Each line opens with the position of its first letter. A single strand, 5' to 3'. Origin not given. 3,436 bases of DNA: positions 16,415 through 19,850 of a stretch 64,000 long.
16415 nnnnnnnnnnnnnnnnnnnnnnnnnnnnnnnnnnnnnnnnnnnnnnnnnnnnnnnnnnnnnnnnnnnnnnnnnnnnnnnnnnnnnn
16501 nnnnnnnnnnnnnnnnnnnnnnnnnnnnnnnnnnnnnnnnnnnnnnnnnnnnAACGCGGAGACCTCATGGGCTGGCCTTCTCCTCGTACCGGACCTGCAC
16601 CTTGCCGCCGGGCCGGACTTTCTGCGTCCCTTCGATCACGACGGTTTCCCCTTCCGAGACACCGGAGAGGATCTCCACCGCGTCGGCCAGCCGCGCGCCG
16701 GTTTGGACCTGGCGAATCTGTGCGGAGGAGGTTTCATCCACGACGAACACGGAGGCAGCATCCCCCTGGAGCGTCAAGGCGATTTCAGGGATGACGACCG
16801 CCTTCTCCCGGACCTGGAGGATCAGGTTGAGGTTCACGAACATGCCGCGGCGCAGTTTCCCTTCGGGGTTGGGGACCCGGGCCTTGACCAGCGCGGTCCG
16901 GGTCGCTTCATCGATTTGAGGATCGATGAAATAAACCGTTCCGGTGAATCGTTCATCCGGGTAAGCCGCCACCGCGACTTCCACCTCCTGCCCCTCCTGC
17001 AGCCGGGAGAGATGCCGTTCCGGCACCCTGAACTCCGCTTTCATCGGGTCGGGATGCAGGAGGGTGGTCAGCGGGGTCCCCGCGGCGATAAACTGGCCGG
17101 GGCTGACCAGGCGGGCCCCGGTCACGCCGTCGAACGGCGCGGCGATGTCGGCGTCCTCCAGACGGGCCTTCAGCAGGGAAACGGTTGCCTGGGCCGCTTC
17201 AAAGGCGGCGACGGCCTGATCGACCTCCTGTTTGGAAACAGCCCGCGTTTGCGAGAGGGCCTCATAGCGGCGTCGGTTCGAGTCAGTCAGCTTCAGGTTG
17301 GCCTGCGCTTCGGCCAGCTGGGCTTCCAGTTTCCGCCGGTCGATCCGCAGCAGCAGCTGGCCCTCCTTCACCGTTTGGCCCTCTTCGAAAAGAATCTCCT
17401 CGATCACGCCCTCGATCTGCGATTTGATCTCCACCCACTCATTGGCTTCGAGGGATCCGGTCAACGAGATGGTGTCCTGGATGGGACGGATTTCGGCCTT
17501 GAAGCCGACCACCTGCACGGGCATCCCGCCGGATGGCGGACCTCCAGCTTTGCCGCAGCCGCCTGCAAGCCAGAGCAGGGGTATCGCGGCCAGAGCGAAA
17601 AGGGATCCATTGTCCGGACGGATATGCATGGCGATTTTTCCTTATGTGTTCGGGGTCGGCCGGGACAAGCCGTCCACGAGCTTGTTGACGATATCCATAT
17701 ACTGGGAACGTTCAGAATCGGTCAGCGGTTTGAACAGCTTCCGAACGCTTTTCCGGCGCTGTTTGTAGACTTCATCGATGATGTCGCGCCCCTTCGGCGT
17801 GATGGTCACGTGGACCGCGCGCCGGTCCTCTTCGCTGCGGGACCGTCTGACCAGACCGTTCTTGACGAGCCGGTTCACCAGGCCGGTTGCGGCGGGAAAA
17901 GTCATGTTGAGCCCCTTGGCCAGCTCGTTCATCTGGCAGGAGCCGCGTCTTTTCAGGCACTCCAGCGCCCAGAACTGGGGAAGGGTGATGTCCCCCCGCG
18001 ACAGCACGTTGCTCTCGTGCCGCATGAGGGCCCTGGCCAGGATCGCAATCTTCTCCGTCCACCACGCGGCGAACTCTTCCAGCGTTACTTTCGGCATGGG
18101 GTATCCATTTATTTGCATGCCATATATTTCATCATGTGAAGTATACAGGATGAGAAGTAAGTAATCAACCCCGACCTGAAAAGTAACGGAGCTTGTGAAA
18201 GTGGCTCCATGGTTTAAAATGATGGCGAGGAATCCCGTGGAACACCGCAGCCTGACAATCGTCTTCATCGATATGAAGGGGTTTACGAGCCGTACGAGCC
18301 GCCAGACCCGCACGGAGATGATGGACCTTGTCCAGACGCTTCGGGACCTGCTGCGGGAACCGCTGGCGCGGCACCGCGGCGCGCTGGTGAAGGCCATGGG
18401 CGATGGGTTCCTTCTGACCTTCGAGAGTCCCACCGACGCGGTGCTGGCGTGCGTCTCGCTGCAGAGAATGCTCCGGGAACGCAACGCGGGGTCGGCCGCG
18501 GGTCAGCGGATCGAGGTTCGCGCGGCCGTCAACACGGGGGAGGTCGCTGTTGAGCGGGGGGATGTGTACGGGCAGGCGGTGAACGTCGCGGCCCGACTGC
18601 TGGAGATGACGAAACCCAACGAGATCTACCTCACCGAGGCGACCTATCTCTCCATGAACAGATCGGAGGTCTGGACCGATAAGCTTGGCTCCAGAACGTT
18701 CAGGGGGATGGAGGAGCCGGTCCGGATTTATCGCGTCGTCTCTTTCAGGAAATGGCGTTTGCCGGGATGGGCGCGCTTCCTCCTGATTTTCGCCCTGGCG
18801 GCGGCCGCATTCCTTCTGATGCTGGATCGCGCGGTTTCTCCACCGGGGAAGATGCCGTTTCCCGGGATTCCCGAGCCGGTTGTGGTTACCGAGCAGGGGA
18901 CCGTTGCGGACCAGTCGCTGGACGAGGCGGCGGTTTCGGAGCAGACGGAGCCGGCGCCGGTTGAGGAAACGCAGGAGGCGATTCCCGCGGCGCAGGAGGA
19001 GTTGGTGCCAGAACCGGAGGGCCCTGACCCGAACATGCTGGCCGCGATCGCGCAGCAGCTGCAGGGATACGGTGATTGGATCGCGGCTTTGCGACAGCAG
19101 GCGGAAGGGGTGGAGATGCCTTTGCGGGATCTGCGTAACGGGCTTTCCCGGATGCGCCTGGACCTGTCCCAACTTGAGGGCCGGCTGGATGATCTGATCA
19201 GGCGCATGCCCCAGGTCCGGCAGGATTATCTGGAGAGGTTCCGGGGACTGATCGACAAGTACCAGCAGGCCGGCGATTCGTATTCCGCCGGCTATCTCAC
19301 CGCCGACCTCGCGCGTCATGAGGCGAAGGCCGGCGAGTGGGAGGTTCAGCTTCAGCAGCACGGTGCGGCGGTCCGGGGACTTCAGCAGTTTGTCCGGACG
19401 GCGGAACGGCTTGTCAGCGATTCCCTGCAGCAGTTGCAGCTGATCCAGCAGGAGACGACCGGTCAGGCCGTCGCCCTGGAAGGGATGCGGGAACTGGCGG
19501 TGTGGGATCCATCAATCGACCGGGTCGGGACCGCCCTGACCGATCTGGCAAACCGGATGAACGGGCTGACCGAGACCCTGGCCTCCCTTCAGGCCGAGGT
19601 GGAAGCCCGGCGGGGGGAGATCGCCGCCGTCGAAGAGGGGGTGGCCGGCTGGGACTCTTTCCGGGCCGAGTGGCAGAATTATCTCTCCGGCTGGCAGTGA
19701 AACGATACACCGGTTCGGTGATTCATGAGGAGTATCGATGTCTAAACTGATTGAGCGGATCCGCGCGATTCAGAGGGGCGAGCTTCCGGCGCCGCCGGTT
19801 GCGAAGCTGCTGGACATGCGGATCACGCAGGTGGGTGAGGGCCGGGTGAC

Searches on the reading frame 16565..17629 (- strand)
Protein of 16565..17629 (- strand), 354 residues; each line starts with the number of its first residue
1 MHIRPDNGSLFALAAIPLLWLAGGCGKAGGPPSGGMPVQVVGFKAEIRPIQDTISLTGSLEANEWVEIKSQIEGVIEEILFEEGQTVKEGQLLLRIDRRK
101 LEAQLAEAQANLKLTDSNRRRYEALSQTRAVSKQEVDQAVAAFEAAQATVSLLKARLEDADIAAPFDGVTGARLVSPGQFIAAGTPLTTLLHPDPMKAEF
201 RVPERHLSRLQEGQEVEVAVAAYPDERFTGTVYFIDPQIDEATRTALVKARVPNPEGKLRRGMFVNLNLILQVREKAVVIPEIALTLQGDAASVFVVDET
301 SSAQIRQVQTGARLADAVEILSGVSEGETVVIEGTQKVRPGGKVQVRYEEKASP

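Call 61: search_protein_families(library=pfam, proteins=[window:16565-17629:-], max_evalue=0.0001)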
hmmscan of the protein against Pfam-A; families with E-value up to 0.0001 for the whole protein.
window:16565-17629:- (354 aa): 4 families
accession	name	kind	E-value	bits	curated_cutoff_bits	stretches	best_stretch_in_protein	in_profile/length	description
PF16576.10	HlyD_D23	-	2.5e-34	118.9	30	1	50-265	2-214/214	Barrel-sandwich domain of CusB or HlyD membrane-fusion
PF13437.12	HlyD_3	-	9.4e-23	81.4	22.2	1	162-259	2-103/106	HlyD family secretion protein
PF13533.13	Biotin_lipoyl_2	-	6.3e-08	32.7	29.8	1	66-97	1-32/32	Biotin-lipoyl like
PF00364.28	Biotin_lipoyl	-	9e-07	29.1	22.1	0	66-96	43-73/73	Biotin-requiring enzyme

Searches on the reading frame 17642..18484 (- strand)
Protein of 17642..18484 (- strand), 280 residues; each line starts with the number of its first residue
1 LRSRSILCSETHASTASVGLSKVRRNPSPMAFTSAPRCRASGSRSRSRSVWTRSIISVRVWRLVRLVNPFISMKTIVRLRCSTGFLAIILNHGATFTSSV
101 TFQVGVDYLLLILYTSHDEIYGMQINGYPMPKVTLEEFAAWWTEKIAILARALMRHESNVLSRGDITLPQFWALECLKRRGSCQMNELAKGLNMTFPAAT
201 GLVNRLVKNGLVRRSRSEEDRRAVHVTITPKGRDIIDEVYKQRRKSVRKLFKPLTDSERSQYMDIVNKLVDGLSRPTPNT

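Call 61: search_protein_families(library=pfam, proteins=[window:17642-18484:-], max_evalue=0.0001)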
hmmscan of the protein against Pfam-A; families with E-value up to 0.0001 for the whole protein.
window:17642-18484:- (280 aa): 4 families
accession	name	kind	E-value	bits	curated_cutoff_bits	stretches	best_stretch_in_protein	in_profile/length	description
PF01047.28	MarR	-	4.6e-16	58.9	24.6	1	166-224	1-59/59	MarR family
PF12802.13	MarR_2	-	3.2e-12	46.9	27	1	165-223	2-61/61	MarR family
PF22381.2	Staph_reg_Sar_Rot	-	1e-09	38.8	27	1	160-238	6-84/85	Transcriptional regulator SarA/Rot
PF13463.12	HTH_27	-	1.3e-06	29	22.2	1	201-232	37-68/68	Winged helix DNA-binding domain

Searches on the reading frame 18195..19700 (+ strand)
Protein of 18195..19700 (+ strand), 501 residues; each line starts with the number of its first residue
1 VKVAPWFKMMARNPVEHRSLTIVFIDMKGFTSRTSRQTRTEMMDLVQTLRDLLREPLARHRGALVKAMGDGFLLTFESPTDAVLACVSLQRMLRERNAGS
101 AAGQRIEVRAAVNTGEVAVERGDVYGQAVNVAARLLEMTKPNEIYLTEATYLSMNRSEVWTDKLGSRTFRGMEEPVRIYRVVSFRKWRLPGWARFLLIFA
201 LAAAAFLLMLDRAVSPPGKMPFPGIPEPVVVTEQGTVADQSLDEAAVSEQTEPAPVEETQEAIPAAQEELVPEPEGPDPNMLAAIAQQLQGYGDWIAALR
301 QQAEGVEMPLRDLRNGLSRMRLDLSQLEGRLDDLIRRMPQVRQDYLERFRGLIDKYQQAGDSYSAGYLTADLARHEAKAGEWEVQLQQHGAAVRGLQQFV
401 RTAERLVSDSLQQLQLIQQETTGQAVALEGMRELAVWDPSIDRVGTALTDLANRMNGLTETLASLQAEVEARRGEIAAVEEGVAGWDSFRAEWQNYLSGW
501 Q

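Call 61: search_protein_families(library=pfam, proteins=[window:18195-19700:+], max_evalue=0.0001)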
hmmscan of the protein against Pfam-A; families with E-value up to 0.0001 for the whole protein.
window:18195-19700:+ (501 aa): 1 family
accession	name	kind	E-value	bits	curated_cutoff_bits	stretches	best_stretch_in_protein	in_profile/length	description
PF00211.25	Guanylate_cyc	-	5.4e-17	62.4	21.9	1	16-178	5-178/183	Adenylate and Guanylate cyclase catalytic domain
